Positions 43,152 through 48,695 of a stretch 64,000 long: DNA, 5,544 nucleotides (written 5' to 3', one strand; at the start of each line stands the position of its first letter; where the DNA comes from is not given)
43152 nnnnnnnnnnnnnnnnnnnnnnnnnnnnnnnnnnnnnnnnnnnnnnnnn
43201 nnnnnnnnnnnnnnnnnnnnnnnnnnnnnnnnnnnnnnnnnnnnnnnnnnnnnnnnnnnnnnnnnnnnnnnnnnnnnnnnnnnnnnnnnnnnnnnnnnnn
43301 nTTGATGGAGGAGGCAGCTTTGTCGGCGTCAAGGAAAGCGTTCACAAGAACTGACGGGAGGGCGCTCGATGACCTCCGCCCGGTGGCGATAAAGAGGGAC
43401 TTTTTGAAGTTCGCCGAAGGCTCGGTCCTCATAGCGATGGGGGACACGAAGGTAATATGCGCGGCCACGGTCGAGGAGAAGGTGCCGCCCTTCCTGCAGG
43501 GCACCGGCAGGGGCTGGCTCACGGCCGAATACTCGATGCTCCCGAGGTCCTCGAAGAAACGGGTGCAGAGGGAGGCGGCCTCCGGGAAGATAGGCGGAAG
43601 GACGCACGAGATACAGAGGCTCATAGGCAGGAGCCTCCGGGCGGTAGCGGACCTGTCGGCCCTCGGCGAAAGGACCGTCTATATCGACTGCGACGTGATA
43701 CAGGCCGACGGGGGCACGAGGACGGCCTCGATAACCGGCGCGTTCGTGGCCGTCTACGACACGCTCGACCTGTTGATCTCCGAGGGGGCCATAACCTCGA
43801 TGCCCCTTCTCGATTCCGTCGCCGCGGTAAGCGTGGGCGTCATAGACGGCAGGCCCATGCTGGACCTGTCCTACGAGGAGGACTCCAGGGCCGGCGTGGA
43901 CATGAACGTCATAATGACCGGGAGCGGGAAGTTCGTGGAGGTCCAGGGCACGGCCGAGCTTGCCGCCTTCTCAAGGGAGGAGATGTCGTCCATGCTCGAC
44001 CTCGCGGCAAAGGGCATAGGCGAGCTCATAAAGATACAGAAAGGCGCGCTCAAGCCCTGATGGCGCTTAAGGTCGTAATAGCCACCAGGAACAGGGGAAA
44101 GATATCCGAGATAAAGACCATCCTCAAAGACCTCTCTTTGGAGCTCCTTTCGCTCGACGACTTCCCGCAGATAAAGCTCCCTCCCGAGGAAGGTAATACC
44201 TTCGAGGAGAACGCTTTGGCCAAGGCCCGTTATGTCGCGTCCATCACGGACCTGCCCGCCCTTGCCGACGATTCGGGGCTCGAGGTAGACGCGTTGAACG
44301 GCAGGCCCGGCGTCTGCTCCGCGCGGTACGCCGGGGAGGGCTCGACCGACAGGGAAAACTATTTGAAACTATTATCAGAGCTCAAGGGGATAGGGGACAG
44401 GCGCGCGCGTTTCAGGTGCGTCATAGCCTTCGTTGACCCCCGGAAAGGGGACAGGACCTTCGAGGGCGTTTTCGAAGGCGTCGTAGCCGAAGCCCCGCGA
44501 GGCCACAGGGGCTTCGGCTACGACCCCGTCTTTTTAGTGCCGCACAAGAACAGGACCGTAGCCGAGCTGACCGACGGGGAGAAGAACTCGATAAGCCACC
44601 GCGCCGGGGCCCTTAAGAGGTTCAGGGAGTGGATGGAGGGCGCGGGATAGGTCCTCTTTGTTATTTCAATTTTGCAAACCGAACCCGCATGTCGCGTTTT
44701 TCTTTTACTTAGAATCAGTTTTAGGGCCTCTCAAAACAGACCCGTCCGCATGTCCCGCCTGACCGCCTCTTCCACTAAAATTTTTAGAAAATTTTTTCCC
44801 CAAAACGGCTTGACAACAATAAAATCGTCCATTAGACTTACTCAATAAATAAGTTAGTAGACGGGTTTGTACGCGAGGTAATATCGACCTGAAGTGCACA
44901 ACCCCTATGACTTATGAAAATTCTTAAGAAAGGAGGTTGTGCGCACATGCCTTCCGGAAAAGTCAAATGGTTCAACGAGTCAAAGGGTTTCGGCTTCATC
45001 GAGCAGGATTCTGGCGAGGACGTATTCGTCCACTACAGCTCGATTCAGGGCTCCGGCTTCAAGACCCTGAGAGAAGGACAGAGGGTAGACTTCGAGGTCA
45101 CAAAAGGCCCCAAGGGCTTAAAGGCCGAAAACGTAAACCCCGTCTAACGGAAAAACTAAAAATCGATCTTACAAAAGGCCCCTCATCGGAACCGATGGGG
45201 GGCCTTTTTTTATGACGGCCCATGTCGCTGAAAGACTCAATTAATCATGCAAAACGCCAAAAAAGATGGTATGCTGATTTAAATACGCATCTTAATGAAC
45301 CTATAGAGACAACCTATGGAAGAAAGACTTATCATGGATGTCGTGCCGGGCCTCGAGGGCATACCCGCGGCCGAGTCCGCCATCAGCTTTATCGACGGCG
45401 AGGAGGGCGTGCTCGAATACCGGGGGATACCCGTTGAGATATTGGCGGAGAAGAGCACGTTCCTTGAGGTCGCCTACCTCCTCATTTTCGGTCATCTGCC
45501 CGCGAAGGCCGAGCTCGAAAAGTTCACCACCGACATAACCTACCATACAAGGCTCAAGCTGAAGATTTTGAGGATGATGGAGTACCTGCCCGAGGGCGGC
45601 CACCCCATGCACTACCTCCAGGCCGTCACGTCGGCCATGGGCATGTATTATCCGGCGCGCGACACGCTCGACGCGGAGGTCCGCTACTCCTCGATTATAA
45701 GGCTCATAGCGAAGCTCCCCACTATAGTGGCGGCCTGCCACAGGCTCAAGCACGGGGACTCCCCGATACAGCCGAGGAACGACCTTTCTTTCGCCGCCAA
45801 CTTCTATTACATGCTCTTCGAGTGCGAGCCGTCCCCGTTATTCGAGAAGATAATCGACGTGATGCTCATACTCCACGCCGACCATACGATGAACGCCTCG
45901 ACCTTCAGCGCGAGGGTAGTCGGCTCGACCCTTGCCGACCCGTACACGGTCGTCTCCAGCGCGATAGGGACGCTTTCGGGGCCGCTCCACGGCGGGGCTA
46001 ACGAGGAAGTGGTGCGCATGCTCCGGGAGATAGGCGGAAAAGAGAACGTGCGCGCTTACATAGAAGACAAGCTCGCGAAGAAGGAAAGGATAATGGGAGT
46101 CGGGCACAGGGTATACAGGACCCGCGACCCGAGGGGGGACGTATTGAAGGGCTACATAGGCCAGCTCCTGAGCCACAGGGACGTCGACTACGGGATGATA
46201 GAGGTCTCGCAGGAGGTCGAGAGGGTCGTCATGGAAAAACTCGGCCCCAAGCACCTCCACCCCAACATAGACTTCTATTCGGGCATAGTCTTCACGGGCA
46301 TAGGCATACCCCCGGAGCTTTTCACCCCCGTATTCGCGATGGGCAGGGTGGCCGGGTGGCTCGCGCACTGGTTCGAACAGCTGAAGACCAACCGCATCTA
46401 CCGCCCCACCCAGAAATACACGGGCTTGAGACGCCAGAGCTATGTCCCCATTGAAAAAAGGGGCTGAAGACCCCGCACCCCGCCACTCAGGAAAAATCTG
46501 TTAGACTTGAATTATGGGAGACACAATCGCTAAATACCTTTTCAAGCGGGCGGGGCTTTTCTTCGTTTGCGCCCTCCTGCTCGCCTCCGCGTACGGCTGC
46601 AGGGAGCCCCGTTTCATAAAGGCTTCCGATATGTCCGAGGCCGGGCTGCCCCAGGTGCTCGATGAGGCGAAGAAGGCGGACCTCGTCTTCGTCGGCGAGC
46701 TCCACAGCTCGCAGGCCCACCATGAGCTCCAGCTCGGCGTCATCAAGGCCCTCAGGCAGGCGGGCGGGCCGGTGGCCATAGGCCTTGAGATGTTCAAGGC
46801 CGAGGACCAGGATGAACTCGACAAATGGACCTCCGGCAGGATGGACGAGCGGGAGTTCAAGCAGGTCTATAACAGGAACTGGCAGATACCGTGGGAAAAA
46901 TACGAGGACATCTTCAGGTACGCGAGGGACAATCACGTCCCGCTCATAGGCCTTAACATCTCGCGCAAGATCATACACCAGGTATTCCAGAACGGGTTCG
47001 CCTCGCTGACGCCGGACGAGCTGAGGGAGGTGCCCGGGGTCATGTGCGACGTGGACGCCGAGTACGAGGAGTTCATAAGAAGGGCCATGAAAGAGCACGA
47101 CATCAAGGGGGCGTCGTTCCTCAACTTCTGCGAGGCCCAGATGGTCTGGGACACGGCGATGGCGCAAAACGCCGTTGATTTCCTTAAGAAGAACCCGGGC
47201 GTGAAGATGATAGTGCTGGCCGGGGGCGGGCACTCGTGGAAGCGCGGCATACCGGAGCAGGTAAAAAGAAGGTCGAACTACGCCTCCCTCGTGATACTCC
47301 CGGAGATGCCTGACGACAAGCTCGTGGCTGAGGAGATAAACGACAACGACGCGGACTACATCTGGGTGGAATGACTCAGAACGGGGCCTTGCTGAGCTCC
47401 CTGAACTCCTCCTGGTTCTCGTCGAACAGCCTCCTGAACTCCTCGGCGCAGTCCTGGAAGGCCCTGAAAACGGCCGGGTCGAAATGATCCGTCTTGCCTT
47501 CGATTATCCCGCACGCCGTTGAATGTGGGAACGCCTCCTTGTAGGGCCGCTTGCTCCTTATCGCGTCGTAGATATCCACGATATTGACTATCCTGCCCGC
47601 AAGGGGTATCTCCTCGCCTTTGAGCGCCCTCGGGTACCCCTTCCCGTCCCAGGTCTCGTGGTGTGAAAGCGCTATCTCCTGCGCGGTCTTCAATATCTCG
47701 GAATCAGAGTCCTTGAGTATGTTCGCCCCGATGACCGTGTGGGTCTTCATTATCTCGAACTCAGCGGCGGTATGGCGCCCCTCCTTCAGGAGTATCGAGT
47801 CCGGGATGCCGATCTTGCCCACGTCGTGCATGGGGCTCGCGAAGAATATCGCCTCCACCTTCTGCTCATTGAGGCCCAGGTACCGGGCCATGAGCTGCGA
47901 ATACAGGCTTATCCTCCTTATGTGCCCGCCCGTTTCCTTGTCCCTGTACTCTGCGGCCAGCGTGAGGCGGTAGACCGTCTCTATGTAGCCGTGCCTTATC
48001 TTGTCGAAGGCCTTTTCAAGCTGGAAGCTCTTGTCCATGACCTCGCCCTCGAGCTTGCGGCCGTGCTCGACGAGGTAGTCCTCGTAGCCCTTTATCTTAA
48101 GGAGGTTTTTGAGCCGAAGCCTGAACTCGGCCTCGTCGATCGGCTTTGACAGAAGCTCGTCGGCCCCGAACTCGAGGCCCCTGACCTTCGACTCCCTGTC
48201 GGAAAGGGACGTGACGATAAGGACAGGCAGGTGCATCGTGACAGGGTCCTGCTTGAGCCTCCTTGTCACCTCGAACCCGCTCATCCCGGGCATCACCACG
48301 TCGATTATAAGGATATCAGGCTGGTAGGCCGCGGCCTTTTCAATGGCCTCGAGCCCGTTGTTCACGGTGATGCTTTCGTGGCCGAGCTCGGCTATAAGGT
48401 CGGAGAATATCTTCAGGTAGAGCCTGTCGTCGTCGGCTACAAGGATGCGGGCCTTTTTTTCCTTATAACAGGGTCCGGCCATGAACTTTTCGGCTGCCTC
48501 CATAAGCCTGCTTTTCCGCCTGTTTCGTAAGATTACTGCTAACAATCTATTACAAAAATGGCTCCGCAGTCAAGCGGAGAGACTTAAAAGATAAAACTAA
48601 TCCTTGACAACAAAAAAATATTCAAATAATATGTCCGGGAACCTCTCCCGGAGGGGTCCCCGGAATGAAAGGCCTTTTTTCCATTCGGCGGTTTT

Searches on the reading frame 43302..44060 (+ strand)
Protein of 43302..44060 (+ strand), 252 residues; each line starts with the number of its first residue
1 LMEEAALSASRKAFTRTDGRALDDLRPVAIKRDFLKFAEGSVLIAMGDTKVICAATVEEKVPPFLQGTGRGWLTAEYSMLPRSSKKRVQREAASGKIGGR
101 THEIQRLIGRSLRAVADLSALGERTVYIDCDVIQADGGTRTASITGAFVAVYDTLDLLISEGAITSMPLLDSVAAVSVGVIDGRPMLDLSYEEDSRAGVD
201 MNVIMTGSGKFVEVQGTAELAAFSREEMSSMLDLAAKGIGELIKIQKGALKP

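Call 73: search_protein_families(library=pfam, proteins=[window:43302-44060:+], max_evalue=0.0001)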
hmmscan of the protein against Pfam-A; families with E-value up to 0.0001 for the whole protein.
window:43302-44060:+ (252 aa): 2 families
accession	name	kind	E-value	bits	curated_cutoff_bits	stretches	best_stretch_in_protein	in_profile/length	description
PF01138.27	RNase_PH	-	1.2e-27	97.3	25.5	1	25-154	2-127/130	3' exoribonuclease family, domain 1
PF03725.20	RNase_PH_C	-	4.6e-16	59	20.8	1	172-238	2-67/67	3' exoribonuclease family, domain 2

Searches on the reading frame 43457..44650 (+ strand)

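Call 73: search_protein_families(library=pfam, proteins=[window:43457-44650:+], max_evalue=0.0001)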
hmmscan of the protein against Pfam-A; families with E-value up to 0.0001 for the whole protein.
window:43457-44650:+ (397 aa): 1 family
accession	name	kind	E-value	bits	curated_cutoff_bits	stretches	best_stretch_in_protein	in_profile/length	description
PF01725.21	Ham1p_like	-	2e-66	223.9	22.5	1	206-392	1-186/186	Ham1 family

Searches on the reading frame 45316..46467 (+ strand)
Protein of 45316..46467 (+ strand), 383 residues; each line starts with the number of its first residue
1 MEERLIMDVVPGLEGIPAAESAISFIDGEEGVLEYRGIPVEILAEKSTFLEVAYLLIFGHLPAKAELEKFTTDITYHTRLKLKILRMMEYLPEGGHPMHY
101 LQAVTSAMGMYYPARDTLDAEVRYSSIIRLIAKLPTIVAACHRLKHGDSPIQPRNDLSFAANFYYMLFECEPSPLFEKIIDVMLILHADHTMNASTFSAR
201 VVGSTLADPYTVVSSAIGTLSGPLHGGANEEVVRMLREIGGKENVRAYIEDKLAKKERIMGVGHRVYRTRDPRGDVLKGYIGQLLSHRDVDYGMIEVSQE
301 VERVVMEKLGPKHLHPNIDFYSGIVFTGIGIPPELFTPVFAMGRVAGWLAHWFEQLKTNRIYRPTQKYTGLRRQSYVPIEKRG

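Call 73: search_protein_families(library=pfam, proteins=[window:45316-46467:+], max_evalue=0.0001)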
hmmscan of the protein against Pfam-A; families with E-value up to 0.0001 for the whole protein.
window:45316-46467:+ (383 aa): 1 family
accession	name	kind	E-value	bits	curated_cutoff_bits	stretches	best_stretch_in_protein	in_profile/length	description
PF00285.26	Citrate_synt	-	5.9e-134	447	27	1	12-365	1-357/357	Citrate synthase, C-terminal domain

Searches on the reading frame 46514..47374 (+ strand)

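Call 73: search_protein_families(library=pfam, proteins=[window:46514-47374:+], max_evalue=0.0001)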
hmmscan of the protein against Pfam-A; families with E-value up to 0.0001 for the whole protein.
window:46514-47374:+ (286 aa): 1 family
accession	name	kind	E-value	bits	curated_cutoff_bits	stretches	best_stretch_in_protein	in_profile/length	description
PF04187.18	Cofac_haem_bdg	-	1.5e-60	205.2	27.7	1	49-250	2-213/213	Haem-binding uptake, Tiki superfamily, ChaN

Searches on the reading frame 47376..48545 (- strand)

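Call 73: search_protein_families(library=pfam, proteins=[window:47376-48545:-], max_evalue=0.0001)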
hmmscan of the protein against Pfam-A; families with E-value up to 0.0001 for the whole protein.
window:47376-48545:- (389 aa): 3 families
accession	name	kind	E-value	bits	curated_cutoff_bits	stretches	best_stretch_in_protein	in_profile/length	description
PF13487.12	HD_5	-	4.7e-33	114.8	27.2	1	199-359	8-170/170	HD domain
PF00072.30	Response_reg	-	2.7e-24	85.9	30.2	1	34-145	1-110/111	Response regulator receiver domain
PF01966.28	HD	-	5.7e-20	72.2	22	1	207-328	3-115/116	HD domain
